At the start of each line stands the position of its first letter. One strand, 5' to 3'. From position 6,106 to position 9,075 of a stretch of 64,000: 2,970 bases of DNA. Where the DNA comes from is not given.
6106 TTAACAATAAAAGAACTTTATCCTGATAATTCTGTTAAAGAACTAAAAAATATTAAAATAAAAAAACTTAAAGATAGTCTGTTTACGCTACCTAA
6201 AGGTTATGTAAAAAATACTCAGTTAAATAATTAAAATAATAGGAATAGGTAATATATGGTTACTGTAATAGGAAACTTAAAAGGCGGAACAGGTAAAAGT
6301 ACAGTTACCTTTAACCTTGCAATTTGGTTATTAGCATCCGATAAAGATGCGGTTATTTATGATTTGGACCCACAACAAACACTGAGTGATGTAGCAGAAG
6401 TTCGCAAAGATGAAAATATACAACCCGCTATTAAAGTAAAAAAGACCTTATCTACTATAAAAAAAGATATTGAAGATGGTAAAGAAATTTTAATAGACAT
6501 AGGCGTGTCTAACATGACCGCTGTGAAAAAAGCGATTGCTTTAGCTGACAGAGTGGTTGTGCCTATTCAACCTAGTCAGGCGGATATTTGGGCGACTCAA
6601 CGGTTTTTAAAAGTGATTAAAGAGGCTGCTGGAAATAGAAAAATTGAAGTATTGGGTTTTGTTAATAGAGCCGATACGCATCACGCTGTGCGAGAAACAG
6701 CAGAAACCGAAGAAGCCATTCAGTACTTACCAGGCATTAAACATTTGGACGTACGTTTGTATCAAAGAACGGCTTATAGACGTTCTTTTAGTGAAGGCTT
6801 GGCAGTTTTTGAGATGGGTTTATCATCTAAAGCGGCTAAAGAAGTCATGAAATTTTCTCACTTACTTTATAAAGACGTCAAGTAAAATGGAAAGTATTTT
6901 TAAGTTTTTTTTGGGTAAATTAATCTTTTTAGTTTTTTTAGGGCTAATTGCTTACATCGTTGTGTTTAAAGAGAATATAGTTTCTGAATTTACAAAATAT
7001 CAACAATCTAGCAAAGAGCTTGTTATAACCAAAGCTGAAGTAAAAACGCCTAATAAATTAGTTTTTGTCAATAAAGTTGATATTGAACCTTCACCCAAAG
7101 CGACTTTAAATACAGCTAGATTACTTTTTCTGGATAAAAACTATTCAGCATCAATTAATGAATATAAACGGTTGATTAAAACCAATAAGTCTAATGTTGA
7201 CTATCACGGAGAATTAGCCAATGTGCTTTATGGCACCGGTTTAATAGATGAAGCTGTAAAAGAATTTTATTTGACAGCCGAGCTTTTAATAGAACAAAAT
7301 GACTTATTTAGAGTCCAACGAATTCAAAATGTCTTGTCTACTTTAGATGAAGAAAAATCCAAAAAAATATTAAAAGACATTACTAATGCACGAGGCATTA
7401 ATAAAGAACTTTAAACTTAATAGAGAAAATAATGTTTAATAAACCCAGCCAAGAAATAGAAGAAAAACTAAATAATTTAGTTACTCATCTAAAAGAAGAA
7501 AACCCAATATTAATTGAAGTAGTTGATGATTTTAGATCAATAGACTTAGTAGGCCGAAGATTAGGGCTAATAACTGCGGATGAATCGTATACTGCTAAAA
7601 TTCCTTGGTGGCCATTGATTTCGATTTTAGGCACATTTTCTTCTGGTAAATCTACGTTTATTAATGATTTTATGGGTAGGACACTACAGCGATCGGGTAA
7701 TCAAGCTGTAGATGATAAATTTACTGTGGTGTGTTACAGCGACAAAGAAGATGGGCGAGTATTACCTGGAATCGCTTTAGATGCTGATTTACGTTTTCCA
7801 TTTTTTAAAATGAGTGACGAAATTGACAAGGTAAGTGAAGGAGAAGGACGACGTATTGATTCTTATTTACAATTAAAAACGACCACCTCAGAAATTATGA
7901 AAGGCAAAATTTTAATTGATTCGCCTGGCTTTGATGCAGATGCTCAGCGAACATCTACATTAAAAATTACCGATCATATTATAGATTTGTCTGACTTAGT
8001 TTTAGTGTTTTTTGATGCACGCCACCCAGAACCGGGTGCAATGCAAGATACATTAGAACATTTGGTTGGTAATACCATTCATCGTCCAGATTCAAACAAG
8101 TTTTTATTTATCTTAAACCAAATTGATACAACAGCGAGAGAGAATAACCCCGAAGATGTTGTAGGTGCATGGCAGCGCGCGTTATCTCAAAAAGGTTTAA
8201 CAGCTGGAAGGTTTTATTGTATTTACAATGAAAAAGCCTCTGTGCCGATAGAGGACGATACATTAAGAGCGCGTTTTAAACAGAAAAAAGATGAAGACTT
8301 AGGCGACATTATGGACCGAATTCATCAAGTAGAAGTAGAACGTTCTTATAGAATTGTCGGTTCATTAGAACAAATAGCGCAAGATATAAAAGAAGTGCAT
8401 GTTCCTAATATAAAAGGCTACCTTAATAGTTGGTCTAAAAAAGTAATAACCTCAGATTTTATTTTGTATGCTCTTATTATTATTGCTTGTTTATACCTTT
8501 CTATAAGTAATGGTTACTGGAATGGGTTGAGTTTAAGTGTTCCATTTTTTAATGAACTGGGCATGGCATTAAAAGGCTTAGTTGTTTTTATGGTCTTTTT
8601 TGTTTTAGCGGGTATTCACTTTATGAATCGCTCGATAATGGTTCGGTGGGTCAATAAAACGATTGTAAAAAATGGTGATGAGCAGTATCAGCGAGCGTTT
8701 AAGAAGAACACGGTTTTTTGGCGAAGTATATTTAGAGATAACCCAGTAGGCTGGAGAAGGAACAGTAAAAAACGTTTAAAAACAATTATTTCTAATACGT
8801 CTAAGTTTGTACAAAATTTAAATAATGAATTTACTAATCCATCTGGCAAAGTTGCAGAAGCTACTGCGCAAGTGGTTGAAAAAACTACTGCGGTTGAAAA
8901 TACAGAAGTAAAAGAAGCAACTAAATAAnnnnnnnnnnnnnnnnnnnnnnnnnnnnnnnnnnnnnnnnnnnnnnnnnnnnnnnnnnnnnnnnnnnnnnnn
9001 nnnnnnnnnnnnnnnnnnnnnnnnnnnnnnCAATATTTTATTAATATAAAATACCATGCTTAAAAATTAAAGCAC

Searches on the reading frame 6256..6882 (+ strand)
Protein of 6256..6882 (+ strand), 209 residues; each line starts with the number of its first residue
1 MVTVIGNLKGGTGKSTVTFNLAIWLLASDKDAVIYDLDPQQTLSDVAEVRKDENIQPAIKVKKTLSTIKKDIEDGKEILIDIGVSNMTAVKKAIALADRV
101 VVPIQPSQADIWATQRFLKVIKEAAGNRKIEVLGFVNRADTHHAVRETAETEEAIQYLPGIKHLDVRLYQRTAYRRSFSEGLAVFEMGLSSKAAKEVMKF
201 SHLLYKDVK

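Call 14: search_protein_families(library=pfam, proteins=[window:6256-6882:+], max_evalue=0.01)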
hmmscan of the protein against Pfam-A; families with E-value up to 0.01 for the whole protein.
window:6256-6882:+ (209 aa): 7 families
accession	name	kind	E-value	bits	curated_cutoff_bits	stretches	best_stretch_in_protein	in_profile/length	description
PF01656.29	CbiA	-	5.7e-13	49.4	25.4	1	4-182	2-123/125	CobQ/CobB/MinD/ParA nucleotide binding domain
PF13614.12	AAA_31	-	1.7e-12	48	27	1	3-56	4-57/177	AAA domain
PF09140.17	MipZ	-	7e-09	35.8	20.7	1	2-53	2-54/262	ATPase MipZ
PF02374.21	ArsA_ATPase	-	8.1e-07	29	24.3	1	9-76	9-73/305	Anion-transporting ATPase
PF10609.15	ParA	-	4e-05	23.6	27.1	1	4-38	7-41/246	NUBPL iron-transfer P-loop NTPase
PF07152.18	YaeQ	-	0.00049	20.3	25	1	68-120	70-122/173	YaeQ protein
PF07015.17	VirC1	-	0.0011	18.7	24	1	5-194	6-203/231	VirC1 protein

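Call 26: search_solved_structures(query=window:6256-6882:+, max_evalue=0.001)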
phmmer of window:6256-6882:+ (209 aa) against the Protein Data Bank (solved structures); distinct sequences matched with E-value up to 0.001: 9.
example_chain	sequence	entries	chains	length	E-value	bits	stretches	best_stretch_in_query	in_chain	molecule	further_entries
4dzz_A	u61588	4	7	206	3.5e-15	59.7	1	7-194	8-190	Plasmid partitioning protein ParF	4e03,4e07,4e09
5u1g_D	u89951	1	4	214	3.9e-15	59.6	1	7-194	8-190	ParA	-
1wcv_1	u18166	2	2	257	2.4e-06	30.9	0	5-55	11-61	SEGREGATION PROTEIN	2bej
2bek_A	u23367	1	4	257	3.2e-05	27.3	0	5-55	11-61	SEGREGATION PROTEIN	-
6iub_A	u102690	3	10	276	5.8e-05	26.4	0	3-53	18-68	SpoOJ regulator (Soj)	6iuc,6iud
7dut_A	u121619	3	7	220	0.00017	24.9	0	2-41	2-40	SOJ protein (Soj)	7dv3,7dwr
3zq6_A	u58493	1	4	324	0.00052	23.3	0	8-49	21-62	PUTATIVE ARSENICAL PUMP-DRIVING ATPASE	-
8jmj_A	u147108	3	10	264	0.00066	23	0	3-53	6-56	SpoOJ regulator (Soj)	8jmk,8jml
8ray_B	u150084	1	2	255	0.00095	22.5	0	3-54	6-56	ParA family protein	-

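Call 52: search_protein_families(library=ncbifam, proteins=[window:6256-6882:+], max_evalue=0.001)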
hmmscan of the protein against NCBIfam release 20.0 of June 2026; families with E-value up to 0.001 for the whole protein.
window:6256-6882:+ (209 aa): 8 families
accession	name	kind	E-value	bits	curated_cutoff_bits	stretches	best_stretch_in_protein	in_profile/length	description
NF041546.1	ParA_partition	equivalog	1.2e-39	135.9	180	1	5-200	4-200/203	ParA family partition ATPase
TIGR03371.1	cellulose_yhjQ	equivalog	3.3e-12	46.4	157.85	2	4-44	5-45/246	cellulose biosynthesis protein BcsQ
TIGR01968.1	minD_bact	equivalog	2.5e-06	27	212.9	0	2-38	3-39/261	septum site-determining protein MinD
TIGR01969.1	minD_arch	subfamily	3.3e-06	26.4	201.75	0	4-38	4-38/251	cell division ATPase MinD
TIGR03453.1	partition_RepA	equivalog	2.9e-05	23.1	348.45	0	4-49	108-153/387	plasmid partitioning protein RepA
NF010443.0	PRK13869.1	subfamily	6.6e-05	21.9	446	1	2-56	123-177/405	plasmid-partitioning protein RepA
NF041417.1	ArsA_halo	exception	0.00017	20.4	800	1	9-72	20-82/617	arsenical pump-driving ATPase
TIGR00345.1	GET3_arsA_TRC40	subfamily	0.00055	19.5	135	1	9-125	5-123/299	TRC40/GET3/ArsA family transport-energizing ATPase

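Call 56: find_homologous_proteins(query=window:6256-6882:+, max_evalue=1e-10)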
Query window:6256-6882:+ (209 aa): 4135 proteins with E <= 1e-10 among 4584 candidates; the best 120 are listed.
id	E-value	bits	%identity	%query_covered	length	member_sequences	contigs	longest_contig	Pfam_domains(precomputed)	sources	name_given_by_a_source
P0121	1.7e-128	444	100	100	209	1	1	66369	PF01656.30,PF13614.13,PF09140.18,PF02374.22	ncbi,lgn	-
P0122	1.0e-108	379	85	100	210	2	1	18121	PF10609.16,PF01656.30,PF13614.13,PF07015.18,PF09140.18,PF02374.22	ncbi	-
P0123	3.3e-108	378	84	98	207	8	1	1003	PF10609.16,PF01656.30,PF13614.13,PF09140.18,PF02374.22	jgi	jgi:chromosome partitioning protein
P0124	1.3e-79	285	64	98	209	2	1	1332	PF10609.16,PF01656.30,PF13614.13,PF07015.18,PF09140.18,PF02374.22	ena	-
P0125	1.5e-77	278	60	98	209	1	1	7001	PF10609.16,PF01656.30,PF13614.13,PF07015.18,PF09140.18,PF02374.22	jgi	-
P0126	2.4e-76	274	60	98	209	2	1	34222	PF10609.16,PF01656.30,PF13614.13,PF07015.18,PF09140.18,PF02374.22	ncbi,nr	ncbi:MAG: AAA family ATPase [Gammaproteobacteria bacterium]|nr:AAA family ATPase [Gammaproteobacteri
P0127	5.5e-76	273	59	98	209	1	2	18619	PF10609.16,PF01656.30,PF13614.13,PF07015.18,PF09140.18,PF02374.22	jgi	-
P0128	7.5e-76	272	61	100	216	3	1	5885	PF10609.16,PF01656.30,PF13614.13,PF09140.18,PF02374.22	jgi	jgi:chromosome partitioning protein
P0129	1.5e-75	271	59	100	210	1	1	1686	PF10609.16,PF01656.30,PF13614.13,PF09140.18,PF02374.22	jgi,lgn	-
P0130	4.6e-75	270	58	98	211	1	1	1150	PF10609.16,PF01656.30,PF13614.13,PF07015.18,PF09140.18,PF02374.22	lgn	-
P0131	9.6e-75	269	58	98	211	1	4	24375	PF10609.16,PF01656.30,PF13614.13,PF07015.18,PF09140.18,PF02374.22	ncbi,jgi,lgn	-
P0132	2.8e-74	267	60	100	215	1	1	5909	PF10609.16,PF01656.30,PF13614.13,PF09140.18,PF02374.22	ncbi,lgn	-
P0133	4.1e-74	267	57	100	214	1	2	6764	PF10609.16,PF01656.30,PF13614.13,PF09140.18,PF02374.22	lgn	-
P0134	4.3e-74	267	61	98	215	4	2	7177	PF10609.16,PF01656.30,PF13614.13,PF09140.18,PF02374.22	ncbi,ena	-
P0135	4.9e-74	266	58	98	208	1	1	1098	PF10609.16,PF01656.30,PF13614.13,PF09140.18,PF02374.22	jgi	jgi:chromosome partitioning protein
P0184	2.0e-70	255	56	98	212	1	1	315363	PF10609.16,PF01656.30,PF13614.13,PF09140.18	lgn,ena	-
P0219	1.3e-69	252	60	98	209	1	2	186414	PF01656.30,PF13614.13,PF09140.18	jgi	-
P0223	1.3e-69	252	55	100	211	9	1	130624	PF01656.30,PF13614.13,PF09140.18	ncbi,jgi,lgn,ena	-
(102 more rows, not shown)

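Call 57: find_encoding_contigs(protein=P0122, flank=10000, max_places=3)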
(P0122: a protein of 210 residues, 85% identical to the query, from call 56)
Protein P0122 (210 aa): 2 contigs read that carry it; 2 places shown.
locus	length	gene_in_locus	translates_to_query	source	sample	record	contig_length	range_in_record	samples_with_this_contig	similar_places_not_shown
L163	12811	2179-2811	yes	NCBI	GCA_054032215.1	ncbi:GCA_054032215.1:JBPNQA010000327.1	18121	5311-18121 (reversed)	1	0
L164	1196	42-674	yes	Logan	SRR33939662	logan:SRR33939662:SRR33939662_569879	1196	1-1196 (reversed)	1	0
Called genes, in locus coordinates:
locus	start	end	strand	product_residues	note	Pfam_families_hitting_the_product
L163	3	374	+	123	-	?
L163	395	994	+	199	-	-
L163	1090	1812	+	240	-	-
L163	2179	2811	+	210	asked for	PF01656:CbiA, PF02374:ArsA_ATPase, PF07015:VirC1 (weak), PF09140:MipZ (weak), PF10609:ParA (weak), PF13614:AAA_31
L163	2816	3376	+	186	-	PF07719:TPR_2 (faint), PF13432:TPR_16 (weak), PF13414:TPR_11 (weak)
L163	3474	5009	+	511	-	PF00350:Dynamin_N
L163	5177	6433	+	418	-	PF00464:SHMT, PF00155:Aminotran_1_2, PF01212:Beta_elim_lyase (weak)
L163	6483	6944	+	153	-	PF22811:Zn_ribbon_NrdR, PF03477:ATP-cone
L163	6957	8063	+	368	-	PF00383:dCMP_cyt_deam_1, PF14437:MafB19-deam, PF01872:RibD_C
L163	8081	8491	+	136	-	PF08780:NTase_sub_bind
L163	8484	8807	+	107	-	PF01909:NTP_transf_2 (weak), PF18765:Polbeta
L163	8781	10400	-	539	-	PF00082:Peptidase_S8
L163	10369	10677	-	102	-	-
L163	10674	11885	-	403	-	PF28597:T2SSF_N, PF00482:T2SSF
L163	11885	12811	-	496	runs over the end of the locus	PF22341:GSPE_N1E, PF00437:T2SSE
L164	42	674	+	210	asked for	PF01656:CbiA, PF02374:ArsA_ATPase, PF07015:VirC1 (weak), PF09140:MipZ (weak), PF10609:ParA (weak), PF13614:AAA_31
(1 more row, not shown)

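Call 58: find_encoding_contigs(protein=P0121, flank=10000, max_places=3)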
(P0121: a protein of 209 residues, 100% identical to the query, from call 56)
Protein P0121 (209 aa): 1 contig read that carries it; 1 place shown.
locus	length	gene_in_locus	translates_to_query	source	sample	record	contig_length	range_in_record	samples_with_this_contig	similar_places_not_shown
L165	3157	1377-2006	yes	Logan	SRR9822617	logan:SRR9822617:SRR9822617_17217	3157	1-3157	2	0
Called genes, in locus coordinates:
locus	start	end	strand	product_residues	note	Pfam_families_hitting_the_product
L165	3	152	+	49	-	?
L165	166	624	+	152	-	-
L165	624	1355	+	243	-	-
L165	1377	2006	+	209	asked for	PF01656:CbiA, PF02374:ArsA_ATPase (weak), PF09140:MipZ (faint), PF13614:AAA_31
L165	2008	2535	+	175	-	-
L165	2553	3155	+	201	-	?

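Call 67: find_encoding_contigs(protein=P0184, flank=9000, max_places=1)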
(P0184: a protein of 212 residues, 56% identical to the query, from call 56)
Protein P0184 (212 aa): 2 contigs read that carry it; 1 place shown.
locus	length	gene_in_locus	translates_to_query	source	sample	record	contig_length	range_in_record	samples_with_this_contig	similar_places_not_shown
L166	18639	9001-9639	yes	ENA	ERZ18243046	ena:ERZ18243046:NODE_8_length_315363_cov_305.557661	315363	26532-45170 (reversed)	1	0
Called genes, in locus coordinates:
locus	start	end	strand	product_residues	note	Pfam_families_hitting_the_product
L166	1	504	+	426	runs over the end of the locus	PF03952:Enolase_N, PF00113:Enolase_C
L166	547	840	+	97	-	PF04977:DivIC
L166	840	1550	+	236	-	PF01128:IspD, PF12804:NTP_transf_3 (weak)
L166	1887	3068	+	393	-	PF25984:BSH_YknX (faint), PF25917:BSH_RND (weak), PF25989:YknX_C (weak)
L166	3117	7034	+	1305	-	PF00873:ACR_tran, PF03176:MMPL (weak), PF02355:SecD_SecF_C (faint)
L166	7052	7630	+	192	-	-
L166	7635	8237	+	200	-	-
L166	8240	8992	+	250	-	-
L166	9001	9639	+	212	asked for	PF01656:CbiA, PF09140:MipZ (weak), PF10609:ParA (faint), PF13614:AAA_31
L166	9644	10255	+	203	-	PF13432:TPR_16 (faint), PF14559:TPR_19 (weak)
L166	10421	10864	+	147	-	PF06103:DUF948 (faint)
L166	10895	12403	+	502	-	PF00350:Dynamin_N, PF01926:MMR_HSR1 (faint)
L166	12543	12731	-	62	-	-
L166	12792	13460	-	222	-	PF01027:Bax1-I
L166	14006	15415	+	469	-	PF00209:SNF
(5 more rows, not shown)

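Call 68: find_encoding_contigs(protein=P0219, flank=9000, max_places=1)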
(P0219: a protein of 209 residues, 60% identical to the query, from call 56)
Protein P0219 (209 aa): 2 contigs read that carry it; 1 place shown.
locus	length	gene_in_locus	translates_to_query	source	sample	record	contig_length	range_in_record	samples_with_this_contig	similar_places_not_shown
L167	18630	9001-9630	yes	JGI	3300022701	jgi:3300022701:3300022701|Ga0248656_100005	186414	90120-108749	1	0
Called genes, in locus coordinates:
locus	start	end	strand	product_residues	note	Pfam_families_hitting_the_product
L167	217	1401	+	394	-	PF25919:BSH_CusB (faint), PF25917:BSH_RND, PF25973:BSH_CzcB (faint)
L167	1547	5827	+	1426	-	PF00873:ACR_tran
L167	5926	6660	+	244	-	-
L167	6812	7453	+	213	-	-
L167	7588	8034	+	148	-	-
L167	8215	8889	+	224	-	-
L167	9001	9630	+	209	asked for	PF01656:CbiA, PF09140:MipZ (weak), PF13614:AAA_31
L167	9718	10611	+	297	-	PF13432:TPR_16, PF00515:TPR_1 (faint), PF13414:TPR_11 (weak), PF13431:TPR_17 (faint)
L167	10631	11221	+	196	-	PF03625:DUF302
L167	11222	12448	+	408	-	-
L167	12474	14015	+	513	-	PF00350:Dynamin_N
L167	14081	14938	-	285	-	PF27523:PSD, PF02666:PS_Dcarbxylase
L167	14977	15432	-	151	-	PF04314:LpqE-like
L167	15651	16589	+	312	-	PF05175:MTS, PF06325:PrmA (weak), PF08242:Methyltransf_12 (faint), PF13649:Methyltransf_25 (weak), PF13847:Methyltransf_31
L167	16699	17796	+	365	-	PF01264:Chorismate_synt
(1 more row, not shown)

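Call 69: find_encoding_contigs(protein=P0223, flank=9000, max_places=1)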
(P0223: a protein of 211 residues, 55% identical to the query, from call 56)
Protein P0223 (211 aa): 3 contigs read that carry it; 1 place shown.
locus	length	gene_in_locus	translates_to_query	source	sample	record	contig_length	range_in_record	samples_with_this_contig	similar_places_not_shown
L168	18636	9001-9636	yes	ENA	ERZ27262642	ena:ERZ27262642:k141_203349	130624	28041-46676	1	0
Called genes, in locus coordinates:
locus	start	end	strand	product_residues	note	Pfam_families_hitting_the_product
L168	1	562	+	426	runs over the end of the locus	PF03952:Enolase_N, PF13378:MR_MLE_C (faint), PF00113:Enolase_C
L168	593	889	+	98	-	PF04977:DivIC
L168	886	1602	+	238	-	PF01128:IspD, PF12804:NTP_transf_3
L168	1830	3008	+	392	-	PF25917:BSH_RND (faint), PF25973:BSH_CzcB (weak), PF25967:RND-MFP_C (weak), PF25989:YknX_C (weak)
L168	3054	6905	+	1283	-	PF00873:ACR_tran, PF03176:MMPL (weak), PF02355:SecD_SecF_C (faint), PF07382:HC2 (weak)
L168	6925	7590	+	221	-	-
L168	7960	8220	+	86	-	-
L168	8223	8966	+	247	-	-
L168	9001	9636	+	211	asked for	PF01656:CbiA, PF09140:MipZ (weak), PF13614:AAA_31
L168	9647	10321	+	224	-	PF00515:TPR_1 (faint), PF07719:TPR_2 (faint), PF13176:TPR_7 (faint), PF13432:TPR_16, PF13181:TPR_8 (faint), PF13414:TPR_11 (faint), PF14559:TPR_19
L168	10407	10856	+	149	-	PF06103:DUF948 (weak)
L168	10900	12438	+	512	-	PF00350:Dynamin_N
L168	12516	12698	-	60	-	-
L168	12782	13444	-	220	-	PF01027:Bax1-I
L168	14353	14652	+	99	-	PF01329:Pterin_4a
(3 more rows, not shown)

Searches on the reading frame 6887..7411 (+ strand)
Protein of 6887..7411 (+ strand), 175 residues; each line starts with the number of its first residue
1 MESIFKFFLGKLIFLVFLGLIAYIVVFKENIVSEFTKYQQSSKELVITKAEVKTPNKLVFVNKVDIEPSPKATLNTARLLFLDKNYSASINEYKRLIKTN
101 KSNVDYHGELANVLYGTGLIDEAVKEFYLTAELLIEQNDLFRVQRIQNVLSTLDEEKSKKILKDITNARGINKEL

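Call 14: search_protein_families(library=pfam, proteins=[window:6887-7411:+], max_evalue=0.01)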
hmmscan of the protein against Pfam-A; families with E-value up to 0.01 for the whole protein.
window:6887-7411:+ (175 aa): 4 families
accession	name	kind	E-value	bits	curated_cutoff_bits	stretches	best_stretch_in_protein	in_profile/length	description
PF13414.12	TPR_11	-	6.3e-05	23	26.8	1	82-118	6-42/42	TPR repeat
PF13432.12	TPR_16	-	0.00058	20.7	32.7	1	85-131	12-57/65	Tetratricopeptide repeat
PF14559.12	TPR_19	-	0.0036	18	25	0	81-125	2-46/68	Tetratricopeptide repeat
PF07719.23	TPR_2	-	0.0062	17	27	0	74-102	5-33/34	Tetratricopeptide repeat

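Call 52: search_protein_families(library=ncbifam, proteins=[window:6887-7411:+], max_evalue=0.001)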
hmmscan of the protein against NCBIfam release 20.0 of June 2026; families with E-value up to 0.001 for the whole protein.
window:6887-7411:+ (175 aa): 1 family
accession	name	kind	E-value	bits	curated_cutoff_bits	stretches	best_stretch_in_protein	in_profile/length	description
TIGR02917.1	PEP_TPR_lipo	equivalog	0.00085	17.3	312.2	1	69-169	498-597/899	XrtA/PEP-CTERM system TPR-repeat protein PrsT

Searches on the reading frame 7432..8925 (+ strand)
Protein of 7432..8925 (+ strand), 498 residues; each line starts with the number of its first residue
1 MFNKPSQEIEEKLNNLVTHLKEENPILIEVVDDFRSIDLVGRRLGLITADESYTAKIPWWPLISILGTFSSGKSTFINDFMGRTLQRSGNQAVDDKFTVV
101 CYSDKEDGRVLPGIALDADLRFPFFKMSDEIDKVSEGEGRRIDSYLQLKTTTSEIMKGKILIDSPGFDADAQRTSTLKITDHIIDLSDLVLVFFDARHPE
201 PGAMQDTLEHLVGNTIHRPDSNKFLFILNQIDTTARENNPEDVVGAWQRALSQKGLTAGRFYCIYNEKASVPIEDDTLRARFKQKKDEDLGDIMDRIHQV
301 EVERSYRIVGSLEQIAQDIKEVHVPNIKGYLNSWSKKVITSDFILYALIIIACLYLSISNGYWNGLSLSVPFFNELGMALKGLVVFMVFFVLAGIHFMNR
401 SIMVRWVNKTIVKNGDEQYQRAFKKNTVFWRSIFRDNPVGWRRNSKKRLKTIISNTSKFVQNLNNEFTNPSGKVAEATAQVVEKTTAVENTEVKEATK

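Call 14: search_protein_families(library=pfam, proteins=[window:7432-8925:+], max_evalue=0.01)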
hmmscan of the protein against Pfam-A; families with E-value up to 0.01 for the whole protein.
window:7432-8925:+ (498 aa): 3 families
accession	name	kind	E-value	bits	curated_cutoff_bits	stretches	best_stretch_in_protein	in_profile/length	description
PF00350.29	Dynamin_N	-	6.3e-14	52.8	27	1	63-230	1-167/168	Dynamin family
PF01926.29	MMR_HSR1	-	0.00013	22.4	21.9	0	63-89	2-27/113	50S ribosome-binding GTPase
PF20990.2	DUF2207_C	-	0.00095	19.4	33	1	269-406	69-192/247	Predicted membrane protein (DUF2207) C-terminal domain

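Call 27: search_solved_structures(query=window:7432-8925:+, max_evalue=0.01)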
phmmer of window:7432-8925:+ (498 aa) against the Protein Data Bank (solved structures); distinct sequences matched with E-value up to 0.01: 7.
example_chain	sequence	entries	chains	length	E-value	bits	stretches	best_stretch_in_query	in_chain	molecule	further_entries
7sox_A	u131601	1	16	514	6.3e-05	25.2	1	60-198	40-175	EH domain-containing protein 4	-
5mtv_A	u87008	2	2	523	6.6e-05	25.1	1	60-198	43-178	EH domain-containing protein 4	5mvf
9rc1_A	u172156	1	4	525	0.0059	18.7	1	58-236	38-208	EH domain-containing protein 2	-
9rbu_A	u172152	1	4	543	0.0063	18.6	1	58-236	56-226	EH domain-containing protein 2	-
4cid_A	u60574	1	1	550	0.0064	18.6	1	58-236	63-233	EH DOMAIN-CONTAINING PROTEIN 2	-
2qpt_A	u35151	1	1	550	0.0064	18.6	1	58-236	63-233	EH DOMAIN-CONTAINING PROTEIN-2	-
8esq_s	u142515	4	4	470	0.0076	18.3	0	155-236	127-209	GTPase grn1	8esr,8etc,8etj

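Call 30: find_related_loci(query=A2, collection=metagenome_contigs, flank=10000)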
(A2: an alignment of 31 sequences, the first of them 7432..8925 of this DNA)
Query A2 (498 aa) in metagenome_contigs; peptide patterns used: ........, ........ (x = any residue, [..] = any of these).
600 stretches matched a pattern (row limit reached: there are more); 554 encode a relative of the query (tblastn E <= 1e-3); the best 80 are kept; 80 distinct loci.
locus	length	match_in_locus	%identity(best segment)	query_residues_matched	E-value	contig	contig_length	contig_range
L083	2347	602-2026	58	9-476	0e+0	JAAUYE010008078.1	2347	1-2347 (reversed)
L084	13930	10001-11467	57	1-479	0e+0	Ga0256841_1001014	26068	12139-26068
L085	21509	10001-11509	55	1-496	0e+0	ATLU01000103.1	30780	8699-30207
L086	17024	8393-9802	60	6-480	0e+0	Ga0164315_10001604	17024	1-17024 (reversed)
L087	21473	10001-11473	55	9-492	0e+0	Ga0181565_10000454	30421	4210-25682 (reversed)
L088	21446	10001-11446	55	1-475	0e+0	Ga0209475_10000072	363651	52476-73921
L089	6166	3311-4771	54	9-488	0e+0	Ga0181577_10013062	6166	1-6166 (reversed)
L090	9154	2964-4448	55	7-495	0e+0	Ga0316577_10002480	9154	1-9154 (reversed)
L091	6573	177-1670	55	2-495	0e+0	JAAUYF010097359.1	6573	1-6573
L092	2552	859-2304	55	5-489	0e+0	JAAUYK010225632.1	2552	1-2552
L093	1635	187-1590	56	4-472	0e+0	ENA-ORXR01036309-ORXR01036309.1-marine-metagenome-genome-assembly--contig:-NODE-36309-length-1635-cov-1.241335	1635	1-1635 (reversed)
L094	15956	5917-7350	56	1-473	0e+0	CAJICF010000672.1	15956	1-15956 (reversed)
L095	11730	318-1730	57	10-474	0e+0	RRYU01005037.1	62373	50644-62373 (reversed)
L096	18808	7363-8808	56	2-479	0e+0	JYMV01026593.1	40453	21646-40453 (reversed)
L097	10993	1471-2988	52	6-497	0e+0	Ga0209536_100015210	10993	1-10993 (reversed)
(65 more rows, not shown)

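Call 52: search_protein_families(library=ncbifam, proteins=[window:7432-8925:+], max_evalue=0.001)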
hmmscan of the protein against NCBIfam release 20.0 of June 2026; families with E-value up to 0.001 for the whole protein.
window:7432-8925:+ (498 aa): 1 family
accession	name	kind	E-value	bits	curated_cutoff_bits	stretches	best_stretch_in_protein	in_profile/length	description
NF000908.1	PRK00089.1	equivalog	0.00026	20.4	237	0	160-250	54-139/291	GTPase Era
